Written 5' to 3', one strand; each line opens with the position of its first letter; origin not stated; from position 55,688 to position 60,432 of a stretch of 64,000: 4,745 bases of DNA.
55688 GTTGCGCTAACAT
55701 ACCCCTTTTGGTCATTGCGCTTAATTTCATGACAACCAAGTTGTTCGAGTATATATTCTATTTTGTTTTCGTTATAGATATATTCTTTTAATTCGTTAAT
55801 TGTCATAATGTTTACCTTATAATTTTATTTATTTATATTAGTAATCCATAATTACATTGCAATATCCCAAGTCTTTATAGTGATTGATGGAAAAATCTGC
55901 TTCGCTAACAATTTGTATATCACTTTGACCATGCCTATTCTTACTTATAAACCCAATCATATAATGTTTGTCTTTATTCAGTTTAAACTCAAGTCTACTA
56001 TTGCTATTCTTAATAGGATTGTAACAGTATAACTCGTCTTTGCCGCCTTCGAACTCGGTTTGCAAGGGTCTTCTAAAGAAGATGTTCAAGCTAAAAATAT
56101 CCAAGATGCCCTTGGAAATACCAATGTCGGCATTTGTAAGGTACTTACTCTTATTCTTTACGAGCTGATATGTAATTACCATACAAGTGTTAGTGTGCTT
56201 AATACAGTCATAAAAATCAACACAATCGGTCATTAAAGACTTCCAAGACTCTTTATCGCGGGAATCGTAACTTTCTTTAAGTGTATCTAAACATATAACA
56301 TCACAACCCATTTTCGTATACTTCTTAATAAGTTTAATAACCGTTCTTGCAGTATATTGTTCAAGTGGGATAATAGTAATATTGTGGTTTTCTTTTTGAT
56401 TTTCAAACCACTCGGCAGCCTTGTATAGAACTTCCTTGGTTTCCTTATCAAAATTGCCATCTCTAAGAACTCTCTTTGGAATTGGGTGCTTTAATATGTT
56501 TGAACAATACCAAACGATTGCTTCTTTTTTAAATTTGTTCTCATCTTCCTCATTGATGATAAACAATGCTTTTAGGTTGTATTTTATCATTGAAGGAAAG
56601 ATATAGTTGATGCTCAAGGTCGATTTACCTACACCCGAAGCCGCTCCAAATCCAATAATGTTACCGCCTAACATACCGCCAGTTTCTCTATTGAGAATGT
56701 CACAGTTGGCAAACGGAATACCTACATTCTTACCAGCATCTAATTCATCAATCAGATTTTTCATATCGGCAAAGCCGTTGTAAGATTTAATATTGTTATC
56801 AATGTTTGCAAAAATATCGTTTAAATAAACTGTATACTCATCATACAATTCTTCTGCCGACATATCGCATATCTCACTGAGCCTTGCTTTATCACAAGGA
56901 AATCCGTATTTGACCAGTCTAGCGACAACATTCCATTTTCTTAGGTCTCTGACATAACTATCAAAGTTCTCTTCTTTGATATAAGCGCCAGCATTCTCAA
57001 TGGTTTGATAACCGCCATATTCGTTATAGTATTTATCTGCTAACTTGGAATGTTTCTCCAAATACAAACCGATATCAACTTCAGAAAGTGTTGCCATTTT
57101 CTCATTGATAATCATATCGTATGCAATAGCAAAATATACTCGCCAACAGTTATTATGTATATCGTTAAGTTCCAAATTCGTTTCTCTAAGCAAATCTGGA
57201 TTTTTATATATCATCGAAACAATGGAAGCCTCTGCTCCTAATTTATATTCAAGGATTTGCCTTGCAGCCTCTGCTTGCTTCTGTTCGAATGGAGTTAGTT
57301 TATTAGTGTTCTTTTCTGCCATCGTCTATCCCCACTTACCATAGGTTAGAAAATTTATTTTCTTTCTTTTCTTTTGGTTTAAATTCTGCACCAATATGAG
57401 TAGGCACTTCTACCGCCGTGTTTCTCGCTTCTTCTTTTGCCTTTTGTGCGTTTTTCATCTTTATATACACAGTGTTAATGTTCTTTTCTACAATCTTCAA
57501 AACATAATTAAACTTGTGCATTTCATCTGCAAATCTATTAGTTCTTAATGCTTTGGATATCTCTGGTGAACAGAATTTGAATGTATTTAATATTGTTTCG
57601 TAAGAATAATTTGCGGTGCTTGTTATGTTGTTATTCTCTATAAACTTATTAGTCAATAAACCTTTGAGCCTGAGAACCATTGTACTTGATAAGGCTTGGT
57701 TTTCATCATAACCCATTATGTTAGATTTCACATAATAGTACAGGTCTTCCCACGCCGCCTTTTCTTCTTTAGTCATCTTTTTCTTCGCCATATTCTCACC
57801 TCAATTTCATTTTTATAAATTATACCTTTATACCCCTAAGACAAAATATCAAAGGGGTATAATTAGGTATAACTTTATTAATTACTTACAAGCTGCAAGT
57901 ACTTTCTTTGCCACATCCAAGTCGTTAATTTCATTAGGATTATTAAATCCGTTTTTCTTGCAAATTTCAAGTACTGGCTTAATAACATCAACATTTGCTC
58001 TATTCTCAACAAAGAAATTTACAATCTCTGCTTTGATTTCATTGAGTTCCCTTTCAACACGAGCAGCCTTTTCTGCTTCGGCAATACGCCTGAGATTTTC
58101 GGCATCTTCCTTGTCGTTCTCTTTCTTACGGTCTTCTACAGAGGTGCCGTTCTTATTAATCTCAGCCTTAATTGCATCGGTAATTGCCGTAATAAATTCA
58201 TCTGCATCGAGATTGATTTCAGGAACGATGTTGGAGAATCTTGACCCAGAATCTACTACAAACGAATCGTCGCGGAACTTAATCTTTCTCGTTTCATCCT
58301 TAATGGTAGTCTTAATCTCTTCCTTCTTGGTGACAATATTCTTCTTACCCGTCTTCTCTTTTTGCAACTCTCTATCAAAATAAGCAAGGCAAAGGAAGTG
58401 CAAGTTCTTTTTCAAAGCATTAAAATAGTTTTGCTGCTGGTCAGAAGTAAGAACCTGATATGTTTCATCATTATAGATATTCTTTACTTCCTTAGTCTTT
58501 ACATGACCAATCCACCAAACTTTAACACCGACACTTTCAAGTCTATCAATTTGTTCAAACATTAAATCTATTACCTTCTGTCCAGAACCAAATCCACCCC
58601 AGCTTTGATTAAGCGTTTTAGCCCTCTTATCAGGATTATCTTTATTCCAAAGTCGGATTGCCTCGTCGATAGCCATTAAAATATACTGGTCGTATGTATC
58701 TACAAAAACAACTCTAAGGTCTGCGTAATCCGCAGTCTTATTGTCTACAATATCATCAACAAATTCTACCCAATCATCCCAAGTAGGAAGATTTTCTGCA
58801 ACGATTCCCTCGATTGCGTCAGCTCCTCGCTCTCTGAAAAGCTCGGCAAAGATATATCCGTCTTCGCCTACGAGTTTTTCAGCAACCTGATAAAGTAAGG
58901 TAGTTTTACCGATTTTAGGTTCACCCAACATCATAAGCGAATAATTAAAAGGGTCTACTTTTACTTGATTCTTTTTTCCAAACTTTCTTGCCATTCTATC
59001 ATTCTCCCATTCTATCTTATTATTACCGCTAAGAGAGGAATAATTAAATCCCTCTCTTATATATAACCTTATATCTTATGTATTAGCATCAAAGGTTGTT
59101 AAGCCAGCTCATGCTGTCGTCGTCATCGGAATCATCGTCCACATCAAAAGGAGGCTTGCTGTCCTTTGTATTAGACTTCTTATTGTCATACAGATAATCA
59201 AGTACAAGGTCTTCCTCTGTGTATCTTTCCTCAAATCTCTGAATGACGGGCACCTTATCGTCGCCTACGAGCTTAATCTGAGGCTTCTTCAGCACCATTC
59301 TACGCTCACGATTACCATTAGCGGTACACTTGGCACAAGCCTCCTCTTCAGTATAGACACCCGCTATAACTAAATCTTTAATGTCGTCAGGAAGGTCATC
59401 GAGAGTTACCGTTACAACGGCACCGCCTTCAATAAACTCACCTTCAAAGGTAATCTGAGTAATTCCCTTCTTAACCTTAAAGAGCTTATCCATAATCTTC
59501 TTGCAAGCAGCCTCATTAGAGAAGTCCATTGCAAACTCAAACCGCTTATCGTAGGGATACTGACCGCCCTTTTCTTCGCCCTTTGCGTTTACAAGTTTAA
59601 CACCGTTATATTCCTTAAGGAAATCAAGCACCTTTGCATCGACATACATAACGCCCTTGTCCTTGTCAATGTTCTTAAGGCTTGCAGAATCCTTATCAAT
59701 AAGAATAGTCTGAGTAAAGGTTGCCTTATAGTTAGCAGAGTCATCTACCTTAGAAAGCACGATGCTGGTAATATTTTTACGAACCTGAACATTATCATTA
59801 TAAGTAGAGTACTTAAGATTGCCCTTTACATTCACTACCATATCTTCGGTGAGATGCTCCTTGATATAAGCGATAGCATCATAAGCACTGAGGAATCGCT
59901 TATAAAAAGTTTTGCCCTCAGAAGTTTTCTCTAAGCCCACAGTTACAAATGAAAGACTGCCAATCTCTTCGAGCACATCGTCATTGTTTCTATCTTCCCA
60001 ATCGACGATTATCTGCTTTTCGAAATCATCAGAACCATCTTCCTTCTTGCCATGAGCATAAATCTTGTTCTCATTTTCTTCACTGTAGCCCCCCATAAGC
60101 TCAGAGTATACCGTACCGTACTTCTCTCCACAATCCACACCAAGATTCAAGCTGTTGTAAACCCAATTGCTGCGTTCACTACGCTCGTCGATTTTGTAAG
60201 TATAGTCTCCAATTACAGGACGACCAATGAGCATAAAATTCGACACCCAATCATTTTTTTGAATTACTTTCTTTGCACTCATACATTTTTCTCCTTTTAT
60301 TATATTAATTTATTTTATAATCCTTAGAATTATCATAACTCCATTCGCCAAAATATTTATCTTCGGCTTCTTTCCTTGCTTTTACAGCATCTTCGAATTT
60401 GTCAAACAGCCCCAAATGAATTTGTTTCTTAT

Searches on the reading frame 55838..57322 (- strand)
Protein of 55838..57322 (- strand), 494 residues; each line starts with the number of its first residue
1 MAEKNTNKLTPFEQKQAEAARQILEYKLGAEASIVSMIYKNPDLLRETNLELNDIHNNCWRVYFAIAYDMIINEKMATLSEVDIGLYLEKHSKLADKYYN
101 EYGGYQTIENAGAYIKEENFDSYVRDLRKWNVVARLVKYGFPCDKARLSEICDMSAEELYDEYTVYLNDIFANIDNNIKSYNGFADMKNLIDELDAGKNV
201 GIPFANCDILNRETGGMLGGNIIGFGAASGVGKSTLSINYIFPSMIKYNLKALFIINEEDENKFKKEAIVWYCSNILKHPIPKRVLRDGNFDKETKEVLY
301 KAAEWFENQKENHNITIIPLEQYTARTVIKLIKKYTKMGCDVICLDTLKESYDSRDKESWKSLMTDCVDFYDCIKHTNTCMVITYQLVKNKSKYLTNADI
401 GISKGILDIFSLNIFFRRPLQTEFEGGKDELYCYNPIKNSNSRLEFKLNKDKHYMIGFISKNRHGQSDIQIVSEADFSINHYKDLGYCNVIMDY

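Call 35: search_protein_families(library=phrogs, proteins=[window:55838-57322:-], max_evalue=0.00001)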
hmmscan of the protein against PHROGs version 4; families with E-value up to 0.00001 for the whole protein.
window:55838-57322:- (494 aa): 2 families
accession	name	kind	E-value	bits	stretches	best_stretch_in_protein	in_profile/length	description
phrog_19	-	DNA, RNA and nucleotide metabolism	2.1e-41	143.5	1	18-489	151-585/621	DnaB-like replicative helicase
phrog_239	-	DNA, RNA and nucleotide metabolism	1e-10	42.2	1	197-392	336-522/801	DNA primase/helicase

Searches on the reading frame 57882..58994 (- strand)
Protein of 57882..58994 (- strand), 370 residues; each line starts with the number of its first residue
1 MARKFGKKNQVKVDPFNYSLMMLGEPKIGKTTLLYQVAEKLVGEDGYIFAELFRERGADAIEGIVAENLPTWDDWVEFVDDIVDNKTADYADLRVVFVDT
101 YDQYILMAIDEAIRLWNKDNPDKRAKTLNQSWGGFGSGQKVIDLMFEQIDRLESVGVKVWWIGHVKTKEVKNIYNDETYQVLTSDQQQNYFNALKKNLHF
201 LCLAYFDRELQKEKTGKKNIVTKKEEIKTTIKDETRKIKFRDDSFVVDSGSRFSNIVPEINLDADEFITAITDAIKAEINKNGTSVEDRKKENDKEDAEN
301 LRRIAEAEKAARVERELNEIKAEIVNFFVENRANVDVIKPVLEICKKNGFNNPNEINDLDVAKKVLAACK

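Call 35: search_protein_families(library=phrogs, proteins=[window:57882-58994:-], max_evalue=0.00001)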
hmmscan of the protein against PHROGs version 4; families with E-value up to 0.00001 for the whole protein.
window:57882-58994:- (370 aa): 2 families
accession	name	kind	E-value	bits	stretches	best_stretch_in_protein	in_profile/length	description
phrog_124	-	DNA, RNA and nucleotide metabolism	3.3e-19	70.5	1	5-358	31-342/382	Sak4-like ssDNA annealing protein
phrog_19299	-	head and packaging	3.5e-14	53.2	1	30-365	385-695/702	terminase large subunit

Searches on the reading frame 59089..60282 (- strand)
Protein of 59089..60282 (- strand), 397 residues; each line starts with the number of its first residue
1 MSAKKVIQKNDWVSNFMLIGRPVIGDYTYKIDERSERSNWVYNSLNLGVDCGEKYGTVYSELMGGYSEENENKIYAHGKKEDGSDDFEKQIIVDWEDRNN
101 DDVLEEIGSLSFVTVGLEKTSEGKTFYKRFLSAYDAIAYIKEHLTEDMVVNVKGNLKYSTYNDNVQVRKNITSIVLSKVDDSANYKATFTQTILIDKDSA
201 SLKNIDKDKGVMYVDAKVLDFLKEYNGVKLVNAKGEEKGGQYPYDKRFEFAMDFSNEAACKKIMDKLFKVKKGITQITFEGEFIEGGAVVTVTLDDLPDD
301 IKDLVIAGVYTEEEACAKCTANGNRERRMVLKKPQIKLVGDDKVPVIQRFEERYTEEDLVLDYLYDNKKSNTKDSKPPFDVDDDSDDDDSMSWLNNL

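Call 35: search_protein_families(library=phrogs, proteins=[window:59089-60282:-], max_evalue=0.00001)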
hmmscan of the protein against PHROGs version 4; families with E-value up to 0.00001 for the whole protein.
window:59089-60282:- (397 aa): 1 family
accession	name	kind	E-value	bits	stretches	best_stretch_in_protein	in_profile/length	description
phrog_2367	-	unknown function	1.4e-36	127.5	1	8-387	8-322/326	-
